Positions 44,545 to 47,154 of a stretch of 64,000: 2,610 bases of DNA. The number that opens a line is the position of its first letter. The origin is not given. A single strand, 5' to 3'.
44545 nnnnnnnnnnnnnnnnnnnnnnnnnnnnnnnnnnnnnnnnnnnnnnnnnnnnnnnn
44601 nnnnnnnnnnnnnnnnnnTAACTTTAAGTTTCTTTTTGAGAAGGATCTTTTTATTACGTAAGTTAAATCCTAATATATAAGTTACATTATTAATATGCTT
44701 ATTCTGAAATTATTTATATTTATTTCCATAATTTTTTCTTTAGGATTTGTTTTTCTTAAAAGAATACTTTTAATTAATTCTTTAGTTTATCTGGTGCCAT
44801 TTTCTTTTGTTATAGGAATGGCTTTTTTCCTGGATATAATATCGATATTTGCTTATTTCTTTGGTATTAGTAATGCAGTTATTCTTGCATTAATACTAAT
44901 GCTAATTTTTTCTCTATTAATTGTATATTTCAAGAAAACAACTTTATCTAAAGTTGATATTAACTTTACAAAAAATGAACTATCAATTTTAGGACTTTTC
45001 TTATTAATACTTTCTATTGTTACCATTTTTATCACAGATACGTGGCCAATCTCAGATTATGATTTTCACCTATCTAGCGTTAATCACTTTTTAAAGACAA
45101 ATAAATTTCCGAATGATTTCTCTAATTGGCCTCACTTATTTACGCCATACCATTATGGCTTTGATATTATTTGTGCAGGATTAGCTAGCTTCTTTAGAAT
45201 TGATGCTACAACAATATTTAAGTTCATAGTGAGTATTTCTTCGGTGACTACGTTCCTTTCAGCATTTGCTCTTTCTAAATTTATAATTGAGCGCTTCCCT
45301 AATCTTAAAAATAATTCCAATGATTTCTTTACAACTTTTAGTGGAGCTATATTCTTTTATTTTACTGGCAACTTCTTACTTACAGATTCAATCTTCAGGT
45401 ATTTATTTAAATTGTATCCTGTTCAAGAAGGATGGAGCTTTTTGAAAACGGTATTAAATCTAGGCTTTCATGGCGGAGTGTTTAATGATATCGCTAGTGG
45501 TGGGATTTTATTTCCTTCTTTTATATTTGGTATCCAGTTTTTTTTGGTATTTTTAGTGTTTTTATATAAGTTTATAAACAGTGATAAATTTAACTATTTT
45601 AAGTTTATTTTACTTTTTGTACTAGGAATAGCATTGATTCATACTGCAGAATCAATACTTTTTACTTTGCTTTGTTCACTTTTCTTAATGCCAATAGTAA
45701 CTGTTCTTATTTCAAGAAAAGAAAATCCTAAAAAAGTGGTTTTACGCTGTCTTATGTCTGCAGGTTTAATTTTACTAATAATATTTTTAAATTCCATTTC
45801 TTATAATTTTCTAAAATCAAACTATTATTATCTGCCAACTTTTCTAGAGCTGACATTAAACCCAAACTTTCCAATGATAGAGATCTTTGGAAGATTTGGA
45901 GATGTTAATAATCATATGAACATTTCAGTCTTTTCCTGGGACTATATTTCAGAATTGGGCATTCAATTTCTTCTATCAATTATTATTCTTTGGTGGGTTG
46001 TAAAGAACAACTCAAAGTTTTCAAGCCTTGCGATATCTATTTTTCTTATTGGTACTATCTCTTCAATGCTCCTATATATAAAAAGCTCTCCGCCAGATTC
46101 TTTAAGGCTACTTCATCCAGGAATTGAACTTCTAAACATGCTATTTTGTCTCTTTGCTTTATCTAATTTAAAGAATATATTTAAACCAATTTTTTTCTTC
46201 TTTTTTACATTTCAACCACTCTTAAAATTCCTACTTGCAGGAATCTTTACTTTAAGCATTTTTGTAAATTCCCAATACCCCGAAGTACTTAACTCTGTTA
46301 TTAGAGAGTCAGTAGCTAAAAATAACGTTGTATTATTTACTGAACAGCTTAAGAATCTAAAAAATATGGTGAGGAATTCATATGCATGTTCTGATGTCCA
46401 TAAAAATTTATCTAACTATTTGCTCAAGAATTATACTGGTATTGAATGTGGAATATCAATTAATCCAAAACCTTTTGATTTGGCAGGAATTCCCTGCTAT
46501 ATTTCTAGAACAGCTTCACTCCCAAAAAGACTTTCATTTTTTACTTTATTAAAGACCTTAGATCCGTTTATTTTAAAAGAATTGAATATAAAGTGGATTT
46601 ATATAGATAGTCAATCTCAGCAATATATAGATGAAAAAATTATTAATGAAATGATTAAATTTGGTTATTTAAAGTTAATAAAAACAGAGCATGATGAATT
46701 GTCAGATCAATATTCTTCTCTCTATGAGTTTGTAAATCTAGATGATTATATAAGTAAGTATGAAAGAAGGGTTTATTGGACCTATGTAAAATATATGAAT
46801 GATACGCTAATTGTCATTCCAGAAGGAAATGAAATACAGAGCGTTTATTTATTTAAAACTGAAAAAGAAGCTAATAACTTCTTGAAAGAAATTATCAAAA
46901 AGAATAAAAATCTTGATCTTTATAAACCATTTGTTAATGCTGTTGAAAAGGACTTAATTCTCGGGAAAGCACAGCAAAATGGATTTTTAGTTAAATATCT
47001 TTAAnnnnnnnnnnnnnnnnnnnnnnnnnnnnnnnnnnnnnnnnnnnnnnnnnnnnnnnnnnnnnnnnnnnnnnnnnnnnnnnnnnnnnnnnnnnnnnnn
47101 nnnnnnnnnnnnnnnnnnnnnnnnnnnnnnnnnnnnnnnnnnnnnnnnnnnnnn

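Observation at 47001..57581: Operon of five tandem, translationally coupled paralogs of TPR-containing GT-C (PMT_2/TMTC-like) membrane glycosyltransferases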

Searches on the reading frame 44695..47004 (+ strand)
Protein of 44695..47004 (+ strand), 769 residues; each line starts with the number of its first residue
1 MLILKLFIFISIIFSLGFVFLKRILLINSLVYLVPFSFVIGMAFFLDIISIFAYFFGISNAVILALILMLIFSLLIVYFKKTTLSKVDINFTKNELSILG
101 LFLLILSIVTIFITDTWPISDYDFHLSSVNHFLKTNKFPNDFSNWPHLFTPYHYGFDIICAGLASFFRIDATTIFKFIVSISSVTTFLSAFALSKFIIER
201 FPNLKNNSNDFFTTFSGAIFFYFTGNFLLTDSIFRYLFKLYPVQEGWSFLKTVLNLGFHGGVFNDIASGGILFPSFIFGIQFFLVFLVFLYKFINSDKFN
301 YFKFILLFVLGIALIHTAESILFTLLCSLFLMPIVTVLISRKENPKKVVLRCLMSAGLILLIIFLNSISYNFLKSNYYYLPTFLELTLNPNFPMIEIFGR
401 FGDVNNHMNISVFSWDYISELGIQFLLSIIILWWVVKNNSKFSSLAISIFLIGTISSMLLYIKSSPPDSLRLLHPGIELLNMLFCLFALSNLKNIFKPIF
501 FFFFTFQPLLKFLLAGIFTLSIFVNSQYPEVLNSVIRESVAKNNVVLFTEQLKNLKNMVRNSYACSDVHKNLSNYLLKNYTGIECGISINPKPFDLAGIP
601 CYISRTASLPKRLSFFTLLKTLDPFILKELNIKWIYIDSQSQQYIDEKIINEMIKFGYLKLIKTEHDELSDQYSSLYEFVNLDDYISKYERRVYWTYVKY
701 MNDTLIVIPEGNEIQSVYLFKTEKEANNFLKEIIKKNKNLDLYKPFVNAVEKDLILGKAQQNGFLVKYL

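Call 4: search_protein_families(library=pfam, proteins=[window:44695-47004:+], max_evalue=0.1)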
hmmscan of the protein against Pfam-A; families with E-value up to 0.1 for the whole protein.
window:44695-47004:+ (769 aa): 1 family
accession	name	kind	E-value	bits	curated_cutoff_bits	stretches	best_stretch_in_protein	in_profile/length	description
PF14657.12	Arm-DNA-bind_4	-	0.0066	16.5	22.3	1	711-736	15-41/47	Arm DNA-binding domain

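Call 6: search_protein_families(library=ncbifam, proteins=[window:44695-47004:+], max_evalue=0.1)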
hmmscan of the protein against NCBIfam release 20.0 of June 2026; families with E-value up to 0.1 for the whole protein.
window:44695-47004:+ (769 aa): 0 families
